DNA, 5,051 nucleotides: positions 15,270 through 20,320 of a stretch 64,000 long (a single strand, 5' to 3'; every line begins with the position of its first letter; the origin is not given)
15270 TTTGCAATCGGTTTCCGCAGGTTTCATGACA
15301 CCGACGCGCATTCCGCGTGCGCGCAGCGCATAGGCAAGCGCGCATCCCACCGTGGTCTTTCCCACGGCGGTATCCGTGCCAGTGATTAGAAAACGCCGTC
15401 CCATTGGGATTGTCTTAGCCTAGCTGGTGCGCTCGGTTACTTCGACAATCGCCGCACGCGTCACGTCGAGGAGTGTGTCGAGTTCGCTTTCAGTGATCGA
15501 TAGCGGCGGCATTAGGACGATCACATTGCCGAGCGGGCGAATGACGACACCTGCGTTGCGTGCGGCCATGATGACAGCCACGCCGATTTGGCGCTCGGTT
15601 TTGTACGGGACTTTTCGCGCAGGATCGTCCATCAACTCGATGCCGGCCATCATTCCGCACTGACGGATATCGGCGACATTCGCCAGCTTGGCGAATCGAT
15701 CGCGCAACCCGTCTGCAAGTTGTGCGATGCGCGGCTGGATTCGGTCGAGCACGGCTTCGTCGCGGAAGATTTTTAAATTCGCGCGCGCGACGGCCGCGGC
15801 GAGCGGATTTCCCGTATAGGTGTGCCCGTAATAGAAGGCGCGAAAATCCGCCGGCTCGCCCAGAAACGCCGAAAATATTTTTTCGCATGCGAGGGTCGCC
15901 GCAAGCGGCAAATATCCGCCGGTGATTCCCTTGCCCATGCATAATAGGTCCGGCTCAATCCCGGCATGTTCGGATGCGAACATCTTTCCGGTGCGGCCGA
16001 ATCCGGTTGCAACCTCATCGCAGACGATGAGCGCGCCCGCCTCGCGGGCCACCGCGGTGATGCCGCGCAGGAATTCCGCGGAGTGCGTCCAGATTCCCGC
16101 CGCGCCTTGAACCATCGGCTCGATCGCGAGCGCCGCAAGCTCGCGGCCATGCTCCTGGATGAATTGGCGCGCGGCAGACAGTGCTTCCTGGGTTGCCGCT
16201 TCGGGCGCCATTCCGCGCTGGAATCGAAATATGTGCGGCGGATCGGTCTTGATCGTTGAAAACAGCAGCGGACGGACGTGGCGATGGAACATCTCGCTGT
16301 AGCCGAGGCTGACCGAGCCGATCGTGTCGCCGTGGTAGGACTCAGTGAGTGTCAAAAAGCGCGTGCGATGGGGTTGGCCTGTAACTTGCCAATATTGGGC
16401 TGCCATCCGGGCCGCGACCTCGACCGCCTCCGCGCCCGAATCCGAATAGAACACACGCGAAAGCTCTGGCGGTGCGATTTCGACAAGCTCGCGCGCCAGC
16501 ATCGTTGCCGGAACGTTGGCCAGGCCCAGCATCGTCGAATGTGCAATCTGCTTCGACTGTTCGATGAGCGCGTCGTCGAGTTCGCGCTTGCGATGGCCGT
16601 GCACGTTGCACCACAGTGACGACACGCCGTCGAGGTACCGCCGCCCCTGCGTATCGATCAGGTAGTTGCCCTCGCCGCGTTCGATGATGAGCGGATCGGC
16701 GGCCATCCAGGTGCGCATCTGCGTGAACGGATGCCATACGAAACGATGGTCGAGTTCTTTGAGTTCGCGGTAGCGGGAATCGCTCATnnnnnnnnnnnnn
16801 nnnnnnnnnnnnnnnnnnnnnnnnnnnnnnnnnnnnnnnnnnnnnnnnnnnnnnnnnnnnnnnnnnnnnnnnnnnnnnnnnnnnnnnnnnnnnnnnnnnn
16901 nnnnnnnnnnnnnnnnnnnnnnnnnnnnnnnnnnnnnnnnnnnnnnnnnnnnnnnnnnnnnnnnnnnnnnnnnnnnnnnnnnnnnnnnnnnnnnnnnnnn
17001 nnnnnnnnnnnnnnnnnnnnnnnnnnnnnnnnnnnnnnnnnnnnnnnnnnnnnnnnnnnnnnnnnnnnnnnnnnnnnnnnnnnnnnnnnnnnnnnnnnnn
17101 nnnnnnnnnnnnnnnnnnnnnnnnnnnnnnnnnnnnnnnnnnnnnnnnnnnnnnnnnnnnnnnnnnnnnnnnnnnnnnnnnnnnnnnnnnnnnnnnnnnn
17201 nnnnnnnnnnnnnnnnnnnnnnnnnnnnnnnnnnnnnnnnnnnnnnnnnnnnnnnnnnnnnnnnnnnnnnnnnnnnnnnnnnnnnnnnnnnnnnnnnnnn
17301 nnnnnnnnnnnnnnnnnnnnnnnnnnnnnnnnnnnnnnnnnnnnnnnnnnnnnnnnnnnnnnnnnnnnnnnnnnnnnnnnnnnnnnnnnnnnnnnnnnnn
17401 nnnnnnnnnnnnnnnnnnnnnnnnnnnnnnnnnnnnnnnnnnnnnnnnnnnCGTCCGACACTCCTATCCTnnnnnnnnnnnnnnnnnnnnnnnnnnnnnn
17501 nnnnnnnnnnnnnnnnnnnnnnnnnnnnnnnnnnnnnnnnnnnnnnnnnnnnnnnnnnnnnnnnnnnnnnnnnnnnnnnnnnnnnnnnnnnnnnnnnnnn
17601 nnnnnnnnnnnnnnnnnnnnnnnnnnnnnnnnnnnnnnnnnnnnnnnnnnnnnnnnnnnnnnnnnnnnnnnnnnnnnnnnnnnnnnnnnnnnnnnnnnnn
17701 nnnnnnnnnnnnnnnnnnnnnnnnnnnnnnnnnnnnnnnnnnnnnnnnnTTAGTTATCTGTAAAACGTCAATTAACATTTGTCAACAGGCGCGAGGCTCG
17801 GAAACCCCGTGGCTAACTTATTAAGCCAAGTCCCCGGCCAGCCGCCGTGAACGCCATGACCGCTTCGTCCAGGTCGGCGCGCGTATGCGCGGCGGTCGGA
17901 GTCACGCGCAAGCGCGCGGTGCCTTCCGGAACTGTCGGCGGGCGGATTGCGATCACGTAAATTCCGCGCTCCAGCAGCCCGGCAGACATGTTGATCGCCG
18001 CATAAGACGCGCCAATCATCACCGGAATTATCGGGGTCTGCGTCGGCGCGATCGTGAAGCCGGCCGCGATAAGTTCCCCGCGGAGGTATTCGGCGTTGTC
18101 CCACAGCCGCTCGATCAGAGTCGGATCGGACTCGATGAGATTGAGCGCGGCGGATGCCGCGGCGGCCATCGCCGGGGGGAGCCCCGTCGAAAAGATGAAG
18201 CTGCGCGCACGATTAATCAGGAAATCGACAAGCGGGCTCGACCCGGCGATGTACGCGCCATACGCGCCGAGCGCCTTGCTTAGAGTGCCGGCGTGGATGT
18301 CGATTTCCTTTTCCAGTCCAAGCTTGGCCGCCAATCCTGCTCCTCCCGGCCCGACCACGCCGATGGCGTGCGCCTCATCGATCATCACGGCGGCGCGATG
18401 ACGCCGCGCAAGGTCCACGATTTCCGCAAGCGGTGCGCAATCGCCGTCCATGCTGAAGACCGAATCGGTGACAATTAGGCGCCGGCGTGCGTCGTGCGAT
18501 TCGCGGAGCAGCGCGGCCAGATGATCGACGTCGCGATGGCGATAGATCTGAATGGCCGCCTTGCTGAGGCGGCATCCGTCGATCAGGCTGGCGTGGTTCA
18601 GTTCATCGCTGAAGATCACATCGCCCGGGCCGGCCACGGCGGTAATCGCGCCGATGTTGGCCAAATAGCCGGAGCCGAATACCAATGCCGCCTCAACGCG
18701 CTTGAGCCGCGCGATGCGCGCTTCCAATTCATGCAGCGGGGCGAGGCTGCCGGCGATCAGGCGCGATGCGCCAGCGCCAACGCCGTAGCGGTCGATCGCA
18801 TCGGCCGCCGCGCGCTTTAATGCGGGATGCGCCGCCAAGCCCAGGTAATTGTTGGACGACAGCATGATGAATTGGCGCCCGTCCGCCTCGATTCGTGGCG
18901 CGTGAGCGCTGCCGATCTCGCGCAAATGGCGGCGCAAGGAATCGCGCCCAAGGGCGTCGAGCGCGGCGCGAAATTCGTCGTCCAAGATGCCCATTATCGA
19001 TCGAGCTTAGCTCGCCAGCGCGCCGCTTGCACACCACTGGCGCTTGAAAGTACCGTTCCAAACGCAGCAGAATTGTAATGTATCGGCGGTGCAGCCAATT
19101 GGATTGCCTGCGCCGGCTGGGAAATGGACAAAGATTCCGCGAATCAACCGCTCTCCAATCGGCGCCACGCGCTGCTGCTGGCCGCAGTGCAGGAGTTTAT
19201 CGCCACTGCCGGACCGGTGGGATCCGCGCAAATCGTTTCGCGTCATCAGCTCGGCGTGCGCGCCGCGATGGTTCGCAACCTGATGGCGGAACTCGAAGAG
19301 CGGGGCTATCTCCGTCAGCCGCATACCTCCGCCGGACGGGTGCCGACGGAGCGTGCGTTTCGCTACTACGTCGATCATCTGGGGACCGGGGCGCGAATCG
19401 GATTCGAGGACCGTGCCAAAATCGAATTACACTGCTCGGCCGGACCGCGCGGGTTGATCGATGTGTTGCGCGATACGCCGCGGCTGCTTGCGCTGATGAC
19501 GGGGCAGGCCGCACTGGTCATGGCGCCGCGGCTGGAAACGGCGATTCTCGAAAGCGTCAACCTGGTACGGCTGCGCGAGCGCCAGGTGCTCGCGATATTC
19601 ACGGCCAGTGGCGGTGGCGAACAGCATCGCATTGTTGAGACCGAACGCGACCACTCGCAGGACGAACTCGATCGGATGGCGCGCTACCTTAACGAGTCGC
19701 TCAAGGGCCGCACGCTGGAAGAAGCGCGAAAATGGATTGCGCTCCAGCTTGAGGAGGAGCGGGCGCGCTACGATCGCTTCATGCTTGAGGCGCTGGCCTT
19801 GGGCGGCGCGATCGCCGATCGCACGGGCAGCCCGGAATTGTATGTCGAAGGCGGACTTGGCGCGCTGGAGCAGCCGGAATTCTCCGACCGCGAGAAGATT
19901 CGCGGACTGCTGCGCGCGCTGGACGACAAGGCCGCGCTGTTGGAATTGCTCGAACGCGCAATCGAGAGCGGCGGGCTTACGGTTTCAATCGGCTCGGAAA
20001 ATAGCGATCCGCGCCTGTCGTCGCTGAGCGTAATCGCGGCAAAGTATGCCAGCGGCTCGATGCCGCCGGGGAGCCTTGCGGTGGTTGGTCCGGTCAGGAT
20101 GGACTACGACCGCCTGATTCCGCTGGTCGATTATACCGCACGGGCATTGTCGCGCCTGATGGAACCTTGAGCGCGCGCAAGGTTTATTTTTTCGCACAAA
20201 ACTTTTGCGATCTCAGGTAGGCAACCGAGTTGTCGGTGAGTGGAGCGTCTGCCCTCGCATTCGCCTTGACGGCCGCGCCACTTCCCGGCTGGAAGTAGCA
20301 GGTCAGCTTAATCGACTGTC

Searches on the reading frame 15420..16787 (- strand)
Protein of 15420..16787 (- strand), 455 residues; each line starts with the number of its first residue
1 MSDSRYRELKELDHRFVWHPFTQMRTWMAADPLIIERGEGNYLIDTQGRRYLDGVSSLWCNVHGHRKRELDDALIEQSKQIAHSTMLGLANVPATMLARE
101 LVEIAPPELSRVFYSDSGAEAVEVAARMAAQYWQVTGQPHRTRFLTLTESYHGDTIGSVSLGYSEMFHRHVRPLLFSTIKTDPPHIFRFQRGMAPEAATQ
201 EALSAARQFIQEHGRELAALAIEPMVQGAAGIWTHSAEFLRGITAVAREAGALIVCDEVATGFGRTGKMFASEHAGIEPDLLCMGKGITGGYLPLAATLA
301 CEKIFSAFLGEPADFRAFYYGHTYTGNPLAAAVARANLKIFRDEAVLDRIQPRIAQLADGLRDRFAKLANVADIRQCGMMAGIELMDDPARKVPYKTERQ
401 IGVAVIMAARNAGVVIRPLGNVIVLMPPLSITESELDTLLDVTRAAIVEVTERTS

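Call 14: search_protein_families(library=pfam, proteins=[window:15420-16787:-], max_evalue=0.001)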
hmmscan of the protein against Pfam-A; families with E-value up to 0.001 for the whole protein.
window:15420-16787:- (455 aa): 1 family
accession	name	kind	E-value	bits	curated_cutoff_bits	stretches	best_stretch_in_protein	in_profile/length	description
PF00202.27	Aminotran_3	-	1.9e-98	330.2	30.5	1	32-445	10-401/403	Aminotransferase class-III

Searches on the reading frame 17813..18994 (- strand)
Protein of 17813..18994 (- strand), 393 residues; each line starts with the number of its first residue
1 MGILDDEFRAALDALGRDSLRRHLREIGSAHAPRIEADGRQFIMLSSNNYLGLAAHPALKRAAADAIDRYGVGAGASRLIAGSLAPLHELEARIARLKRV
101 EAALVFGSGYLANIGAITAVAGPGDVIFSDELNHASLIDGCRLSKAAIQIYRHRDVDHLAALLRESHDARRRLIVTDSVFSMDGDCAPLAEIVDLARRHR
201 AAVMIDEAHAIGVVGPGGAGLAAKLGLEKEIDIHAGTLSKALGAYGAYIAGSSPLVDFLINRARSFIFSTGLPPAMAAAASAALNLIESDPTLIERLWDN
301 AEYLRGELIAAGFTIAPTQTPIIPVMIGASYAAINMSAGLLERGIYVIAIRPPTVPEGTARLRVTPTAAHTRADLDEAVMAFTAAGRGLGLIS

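Call 14: search_protein_families(library=pfam, proteins=[window:17813-18994:-], max_evalue=0.001)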
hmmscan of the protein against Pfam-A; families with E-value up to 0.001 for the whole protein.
window:17813-18994:- (393 aa): 3 families
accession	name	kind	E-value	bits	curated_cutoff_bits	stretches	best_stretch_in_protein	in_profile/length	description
PF00155.27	Aminotran_1_2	-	1.2e-69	235.7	19.7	1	42-381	3-360/361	Aminotransferase class I and II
PF01212.27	Beta_elim_lyase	-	9e-07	28.9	27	1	88-338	35-239/288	Beta-eliminating lyase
PF01053.26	Cys_Met_Meta_PP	-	6.9e-06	25.3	27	1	89-213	56-180/381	Cys/Met metabolism PLP-dependent enzyme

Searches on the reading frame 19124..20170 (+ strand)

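Call 14: search_protein_families(library=pfam, proteins=[window:19124-20170:+], max_evalue=0.001)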
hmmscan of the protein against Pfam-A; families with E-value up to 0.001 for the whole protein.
window:19124-20170:+ (348 aa): 1 family
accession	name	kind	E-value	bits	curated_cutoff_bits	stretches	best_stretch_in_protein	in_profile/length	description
PF01628.27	HrcA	-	2.2e-54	185.1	22.2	1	113-332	2-215/215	HrcA protein C terminal domain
